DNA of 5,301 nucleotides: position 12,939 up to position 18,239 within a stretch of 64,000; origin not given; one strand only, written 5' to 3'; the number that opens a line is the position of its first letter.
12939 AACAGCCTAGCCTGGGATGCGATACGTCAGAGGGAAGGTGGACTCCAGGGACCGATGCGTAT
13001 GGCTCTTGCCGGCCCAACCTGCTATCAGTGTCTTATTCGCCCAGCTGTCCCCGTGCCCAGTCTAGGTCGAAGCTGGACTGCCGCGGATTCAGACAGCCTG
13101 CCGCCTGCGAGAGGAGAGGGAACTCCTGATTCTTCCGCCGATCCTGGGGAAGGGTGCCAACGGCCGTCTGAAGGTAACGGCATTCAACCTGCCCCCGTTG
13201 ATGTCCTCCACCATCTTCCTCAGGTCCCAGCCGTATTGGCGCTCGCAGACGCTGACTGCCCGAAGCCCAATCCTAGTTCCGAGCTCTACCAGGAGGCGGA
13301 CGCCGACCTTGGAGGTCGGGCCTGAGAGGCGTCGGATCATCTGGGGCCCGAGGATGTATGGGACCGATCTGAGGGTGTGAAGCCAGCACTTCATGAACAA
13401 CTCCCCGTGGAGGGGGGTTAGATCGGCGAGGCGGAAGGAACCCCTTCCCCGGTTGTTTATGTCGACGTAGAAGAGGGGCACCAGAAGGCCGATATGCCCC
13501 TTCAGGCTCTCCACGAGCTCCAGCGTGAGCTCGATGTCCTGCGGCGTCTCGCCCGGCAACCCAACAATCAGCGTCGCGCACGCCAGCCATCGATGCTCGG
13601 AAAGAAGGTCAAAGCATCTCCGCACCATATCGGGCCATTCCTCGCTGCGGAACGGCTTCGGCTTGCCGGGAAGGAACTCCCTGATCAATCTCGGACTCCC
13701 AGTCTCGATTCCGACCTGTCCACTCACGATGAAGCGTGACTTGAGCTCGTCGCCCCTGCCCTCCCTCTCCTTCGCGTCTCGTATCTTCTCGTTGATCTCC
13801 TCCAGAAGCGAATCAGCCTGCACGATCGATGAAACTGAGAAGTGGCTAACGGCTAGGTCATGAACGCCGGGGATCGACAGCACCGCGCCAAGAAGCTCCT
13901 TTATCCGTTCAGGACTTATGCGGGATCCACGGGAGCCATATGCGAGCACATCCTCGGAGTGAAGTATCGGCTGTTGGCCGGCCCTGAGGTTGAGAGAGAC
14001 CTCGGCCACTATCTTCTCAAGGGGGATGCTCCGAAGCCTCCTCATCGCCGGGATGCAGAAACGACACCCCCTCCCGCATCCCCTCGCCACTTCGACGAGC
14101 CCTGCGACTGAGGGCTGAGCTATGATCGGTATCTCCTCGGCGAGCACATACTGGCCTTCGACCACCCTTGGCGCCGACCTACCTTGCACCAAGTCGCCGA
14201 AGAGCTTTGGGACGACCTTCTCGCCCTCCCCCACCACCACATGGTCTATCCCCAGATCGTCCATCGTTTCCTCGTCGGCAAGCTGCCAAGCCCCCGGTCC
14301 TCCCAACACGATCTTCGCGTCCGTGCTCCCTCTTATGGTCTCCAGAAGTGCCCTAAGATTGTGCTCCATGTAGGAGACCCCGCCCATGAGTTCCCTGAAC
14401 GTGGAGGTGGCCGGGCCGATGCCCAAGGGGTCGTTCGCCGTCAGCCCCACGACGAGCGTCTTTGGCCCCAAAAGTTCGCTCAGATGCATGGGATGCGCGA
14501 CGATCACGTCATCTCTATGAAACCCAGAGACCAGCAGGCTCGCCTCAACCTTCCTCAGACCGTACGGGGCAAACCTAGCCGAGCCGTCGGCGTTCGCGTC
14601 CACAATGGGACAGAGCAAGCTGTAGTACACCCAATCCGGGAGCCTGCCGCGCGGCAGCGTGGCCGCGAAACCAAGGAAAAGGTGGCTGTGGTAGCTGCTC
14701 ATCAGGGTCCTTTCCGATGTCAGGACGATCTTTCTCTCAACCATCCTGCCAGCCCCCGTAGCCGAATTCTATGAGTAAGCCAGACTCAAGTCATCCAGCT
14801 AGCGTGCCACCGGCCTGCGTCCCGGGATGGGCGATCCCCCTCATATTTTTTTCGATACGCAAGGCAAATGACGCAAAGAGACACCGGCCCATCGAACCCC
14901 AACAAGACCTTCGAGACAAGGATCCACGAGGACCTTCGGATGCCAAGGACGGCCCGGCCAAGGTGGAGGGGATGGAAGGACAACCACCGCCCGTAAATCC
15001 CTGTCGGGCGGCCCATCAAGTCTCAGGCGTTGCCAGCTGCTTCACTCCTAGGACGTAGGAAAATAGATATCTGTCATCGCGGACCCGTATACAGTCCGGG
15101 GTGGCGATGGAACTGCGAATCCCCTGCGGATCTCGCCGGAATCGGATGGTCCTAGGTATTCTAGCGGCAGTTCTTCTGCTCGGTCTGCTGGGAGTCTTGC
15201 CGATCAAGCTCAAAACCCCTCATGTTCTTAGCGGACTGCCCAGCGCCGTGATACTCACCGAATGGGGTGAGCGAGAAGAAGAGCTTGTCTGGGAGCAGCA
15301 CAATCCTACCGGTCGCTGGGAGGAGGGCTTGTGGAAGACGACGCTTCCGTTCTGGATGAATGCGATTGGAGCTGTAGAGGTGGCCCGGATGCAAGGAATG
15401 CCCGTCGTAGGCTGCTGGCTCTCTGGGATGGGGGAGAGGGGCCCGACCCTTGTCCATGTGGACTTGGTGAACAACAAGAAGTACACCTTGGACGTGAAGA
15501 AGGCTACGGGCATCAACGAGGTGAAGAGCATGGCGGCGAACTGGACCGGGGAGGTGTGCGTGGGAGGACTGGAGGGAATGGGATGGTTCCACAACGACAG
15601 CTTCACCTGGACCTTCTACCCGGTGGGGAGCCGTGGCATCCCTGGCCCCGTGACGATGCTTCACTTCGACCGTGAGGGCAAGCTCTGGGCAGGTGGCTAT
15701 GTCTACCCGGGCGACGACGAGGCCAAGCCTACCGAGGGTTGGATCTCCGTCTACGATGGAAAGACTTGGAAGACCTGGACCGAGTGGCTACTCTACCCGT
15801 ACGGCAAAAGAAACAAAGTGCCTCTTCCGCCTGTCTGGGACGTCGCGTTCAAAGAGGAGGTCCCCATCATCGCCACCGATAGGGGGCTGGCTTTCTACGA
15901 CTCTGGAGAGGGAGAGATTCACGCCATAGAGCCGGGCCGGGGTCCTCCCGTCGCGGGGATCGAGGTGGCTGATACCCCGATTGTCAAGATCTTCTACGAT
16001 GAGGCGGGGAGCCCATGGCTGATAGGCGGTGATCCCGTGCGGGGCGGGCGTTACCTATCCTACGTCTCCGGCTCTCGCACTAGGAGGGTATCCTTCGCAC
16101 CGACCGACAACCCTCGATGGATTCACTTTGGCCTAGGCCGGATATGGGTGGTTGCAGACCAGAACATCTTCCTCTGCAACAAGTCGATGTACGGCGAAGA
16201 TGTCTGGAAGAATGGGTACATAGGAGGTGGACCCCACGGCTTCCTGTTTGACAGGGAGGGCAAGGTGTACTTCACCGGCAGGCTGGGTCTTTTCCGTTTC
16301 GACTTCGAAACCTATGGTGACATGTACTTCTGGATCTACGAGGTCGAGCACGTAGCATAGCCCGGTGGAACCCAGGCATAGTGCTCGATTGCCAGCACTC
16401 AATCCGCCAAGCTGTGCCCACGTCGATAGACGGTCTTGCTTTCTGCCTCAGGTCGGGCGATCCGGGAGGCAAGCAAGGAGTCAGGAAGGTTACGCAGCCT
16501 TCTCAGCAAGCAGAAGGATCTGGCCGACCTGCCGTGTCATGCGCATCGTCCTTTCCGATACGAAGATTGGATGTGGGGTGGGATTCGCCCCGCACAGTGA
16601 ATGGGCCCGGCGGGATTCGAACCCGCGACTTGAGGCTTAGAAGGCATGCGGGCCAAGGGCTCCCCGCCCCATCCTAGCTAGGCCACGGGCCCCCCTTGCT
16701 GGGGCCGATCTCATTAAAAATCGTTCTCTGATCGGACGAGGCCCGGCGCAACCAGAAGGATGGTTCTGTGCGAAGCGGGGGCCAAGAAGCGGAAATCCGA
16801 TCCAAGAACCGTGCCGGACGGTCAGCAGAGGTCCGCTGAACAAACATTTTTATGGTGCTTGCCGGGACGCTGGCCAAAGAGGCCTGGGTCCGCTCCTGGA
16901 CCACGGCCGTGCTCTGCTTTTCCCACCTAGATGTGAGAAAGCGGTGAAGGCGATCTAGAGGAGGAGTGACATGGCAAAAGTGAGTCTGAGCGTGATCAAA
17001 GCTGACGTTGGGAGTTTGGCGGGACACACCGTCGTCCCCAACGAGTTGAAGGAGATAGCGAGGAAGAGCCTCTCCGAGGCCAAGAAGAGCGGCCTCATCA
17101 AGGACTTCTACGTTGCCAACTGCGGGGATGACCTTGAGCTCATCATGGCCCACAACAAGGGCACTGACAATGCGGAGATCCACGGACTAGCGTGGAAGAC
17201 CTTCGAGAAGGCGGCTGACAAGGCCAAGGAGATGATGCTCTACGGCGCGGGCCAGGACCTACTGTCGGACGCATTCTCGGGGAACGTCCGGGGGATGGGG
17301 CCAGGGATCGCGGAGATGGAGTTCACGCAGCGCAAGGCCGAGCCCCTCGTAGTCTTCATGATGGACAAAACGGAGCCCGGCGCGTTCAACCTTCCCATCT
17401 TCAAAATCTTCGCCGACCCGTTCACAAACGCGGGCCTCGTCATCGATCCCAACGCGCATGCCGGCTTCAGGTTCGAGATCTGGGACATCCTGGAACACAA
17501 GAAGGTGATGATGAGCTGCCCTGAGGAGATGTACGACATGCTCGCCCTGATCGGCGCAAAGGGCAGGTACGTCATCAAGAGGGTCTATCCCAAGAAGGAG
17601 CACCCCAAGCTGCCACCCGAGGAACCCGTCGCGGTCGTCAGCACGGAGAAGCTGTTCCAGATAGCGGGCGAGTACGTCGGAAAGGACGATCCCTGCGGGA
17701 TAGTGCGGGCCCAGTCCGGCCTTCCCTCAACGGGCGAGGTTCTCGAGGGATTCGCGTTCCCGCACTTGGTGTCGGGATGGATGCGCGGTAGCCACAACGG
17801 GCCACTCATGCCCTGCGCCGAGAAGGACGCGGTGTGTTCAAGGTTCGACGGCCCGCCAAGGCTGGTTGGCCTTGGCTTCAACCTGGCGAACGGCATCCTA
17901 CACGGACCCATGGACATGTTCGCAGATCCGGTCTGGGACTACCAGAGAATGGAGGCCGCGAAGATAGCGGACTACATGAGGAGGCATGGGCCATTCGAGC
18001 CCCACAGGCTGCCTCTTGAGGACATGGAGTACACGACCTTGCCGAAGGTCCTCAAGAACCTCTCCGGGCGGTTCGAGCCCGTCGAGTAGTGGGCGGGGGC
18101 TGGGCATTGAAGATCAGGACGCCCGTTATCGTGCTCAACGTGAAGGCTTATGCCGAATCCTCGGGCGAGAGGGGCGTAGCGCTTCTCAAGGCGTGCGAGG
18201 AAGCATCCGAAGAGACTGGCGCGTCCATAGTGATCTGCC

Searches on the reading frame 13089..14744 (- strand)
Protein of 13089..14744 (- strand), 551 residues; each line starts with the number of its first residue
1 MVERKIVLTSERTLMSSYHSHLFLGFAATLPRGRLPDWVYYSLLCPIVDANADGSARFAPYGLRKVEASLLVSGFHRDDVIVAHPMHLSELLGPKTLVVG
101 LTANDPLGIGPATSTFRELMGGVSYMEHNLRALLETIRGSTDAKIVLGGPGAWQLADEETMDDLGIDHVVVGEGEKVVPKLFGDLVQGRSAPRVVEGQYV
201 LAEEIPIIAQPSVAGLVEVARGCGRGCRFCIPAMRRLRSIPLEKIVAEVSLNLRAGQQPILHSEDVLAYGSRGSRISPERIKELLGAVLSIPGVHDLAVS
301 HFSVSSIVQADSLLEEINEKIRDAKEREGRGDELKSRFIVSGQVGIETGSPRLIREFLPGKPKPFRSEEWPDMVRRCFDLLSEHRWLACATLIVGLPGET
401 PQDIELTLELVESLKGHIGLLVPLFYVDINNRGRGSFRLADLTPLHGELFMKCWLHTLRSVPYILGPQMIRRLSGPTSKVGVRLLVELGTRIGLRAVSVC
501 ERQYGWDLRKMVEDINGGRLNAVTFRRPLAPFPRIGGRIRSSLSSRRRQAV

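Call 57: search_protein_families(library=pfam, proteins=[window:13089-14744:-], max_evalue=0.00001)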
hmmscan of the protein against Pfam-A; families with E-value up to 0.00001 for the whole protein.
window:13089-14744:- (551 aa): 1 family
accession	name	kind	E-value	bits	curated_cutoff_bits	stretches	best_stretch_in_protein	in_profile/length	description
PF04055.27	Radical_SAM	-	2.9e-09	37.8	29.5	1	218-411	2-166/166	Radical SAM superfamily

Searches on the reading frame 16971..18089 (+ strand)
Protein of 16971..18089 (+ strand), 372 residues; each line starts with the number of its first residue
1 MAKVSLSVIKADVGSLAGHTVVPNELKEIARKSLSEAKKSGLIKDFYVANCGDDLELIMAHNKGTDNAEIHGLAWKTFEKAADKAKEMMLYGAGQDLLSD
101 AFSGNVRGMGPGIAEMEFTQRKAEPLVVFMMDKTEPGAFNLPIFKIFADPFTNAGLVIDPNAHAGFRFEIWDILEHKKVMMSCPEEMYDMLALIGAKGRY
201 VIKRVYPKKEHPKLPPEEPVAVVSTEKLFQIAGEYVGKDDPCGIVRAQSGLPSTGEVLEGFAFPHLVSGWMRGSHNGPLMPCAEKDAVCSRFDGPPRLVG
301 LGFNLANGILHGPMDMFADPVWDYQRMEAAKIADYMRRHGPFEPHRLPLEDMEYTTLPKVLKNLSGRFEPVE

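Call 57: search_protein_families(library=pfam, proteins=[window:16971-18089:+], max_evalue=0.00001)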
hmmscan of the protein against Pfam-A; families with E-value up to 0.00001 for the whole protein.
window:16971-18089:+ (372 aa): 1 family
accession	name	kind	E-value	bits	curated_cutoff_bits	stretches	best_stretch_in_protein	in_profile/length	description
PF01950.21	FBPase_3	-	1.2e-177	591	25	1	3-369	1-361/361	Fructose-1,6-bisphosphatase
